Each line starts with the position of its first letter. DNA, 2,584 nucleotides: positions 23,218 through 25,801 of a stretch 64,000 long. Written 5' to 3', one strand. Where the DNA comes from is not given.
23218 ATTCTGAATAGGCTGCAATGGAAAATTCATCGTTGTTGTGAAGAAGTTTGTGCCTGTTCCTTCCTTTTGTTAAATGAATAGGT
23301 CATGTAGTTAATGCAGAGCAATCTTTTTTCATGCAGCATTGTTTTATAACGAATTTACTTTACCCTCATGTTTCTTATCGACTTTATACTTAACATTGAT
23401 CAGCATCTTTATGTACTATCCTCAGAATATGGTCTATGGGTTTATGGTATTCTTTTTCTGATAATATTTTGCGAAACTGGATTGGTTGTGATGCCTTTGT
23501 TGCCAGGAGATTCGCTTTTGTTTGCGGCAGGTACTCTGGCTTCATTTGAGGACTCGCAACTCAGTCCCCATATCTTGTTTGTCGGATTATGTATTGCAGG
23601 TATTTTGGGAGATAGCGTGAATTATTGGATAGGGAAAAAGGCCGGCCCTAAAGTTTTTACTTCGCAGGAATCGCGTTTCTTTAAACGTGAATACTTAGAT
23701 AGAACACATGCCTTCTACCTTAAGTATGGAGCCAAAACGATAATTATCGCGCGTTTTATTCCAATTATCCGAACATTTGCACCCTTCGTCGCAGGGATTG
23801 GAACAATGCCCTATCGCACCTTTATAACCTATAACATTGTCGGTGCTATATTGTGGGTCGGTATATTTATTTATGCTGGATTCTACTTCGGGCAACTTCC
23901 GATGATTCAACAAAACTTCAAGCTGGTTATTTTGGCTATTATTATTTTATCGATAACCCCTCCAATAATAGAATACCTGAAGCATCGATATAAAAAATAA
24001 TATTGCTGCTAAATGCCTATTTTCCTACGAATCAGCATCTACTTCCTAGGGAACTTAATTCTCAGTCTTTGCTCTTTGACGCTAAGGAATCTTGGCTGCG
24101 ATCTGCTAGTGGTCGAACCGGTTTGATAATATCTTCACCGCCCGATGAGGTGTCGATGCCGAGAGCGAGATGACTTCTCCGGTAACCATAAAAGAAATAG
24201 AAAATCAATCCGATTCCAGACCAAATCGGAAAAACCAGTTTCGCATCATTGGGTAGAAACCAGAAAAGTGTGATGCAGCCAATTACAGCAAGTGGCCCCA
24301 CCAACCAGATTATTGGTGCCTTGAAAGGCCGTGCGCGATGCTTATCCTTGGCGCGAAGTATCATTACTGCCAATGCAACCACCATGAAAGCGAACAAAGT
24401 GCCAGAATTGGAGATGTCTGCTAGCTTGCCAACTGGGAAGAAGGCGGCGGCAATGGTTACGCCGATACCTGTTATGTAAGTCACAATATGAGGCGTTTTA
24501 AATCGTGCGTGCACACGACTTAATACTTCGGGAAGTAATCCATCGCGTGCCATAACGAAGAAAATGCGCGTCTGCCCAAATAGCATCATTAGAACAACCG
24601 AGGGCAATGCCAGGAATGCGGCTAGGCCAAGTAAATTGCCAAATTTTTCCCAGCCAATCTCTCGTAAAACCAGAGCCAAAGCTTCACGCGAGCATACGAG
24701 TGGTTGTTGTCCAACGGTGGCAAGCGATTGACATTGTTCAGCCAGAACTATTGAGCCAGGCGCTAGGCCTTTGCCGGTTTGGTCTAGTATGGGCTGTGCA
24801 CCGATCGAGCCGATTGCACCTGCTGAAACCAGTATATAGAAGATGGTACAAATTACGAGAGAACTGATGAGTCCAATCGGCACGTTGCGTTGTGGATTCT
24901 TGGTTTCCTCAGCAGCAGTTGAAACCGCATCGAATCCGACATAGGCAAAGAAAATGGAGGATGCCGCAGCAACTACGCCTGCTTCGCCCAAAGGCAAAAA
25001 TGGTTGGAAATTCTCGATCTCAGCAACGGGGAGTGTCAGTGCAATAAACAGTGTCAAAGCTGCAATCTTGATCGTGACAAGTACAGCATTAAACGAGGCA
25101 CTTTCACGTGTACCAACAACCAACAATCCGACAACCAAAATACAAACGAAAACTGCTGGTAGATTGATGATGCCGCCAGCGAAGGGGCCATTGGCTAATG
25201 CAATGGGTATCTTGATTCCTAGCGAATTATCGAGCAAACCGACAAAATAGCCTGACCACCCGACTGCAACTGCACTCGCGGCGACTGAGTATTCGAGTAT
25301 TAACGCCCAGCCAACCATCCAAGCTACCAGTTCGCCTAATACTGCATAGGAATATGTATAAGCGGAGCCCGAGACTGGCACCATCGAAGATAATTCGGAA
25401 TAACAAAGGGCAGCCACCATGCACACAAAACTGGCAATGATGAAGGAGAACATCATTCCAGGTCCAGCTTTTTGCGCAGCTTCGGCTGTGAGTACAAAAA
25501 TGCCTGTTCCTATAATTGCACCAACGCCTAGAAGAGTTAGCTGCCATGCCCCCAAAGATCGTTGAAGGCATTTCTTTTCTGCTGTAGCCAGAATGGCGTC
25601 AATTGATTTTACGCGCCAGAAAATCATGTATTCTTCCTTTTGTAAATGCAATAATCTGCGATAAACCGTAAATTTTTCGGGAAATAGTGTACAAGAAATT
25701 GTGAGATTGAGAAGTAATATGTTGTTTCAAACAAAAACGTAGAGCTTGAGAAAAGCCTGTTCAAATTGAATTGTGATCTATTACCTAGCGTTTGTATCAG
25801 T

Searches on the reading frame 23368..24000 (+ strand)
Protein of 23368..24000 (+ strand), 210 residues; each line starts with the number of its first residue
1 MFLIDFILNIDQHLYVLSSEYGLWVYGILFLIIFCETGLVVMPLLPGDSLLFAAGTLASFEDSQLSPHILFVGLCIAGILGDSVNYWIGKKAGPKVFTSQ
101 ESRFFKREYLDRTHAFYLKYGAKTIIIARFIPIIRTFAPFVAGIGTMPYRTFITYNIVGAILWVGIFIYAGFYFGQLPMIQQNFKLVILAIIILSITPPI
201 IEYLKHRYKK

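Call 78: search_protein_families(library=pfam, proteins=[window:23368-24000:+], max_evalue=0.00001)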
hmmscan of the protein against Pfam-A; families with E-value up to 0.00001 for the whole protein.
window:23368-24000:+ (210 aa): 1 family
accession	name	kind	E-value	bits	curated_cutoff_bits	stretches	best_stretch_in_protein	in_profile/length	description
PF09335.16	VTT_dom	-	3.2e-22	79.7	33.9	1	45-171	1-121/123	VTT domain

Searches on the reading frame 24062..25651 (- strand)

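Call 33: search_protein_families(library=pfam, proteins=[window:24062-25651:-], max_evalue=0.00001)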
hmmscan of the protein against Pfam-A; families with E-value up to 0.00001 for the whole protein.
window:24062-25651:- (529 aa): 2 families
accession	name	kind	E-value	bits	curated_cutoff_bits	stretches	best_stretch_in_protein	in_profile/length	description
PF13520.12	AA_permease_2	-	1.5e-49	169.6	27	1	33-466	1-408/427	Amino acid permease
PF00324.27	AA_permease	-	4.3e-38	131.6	24.6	1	38-465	2-415/470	Amino acid permease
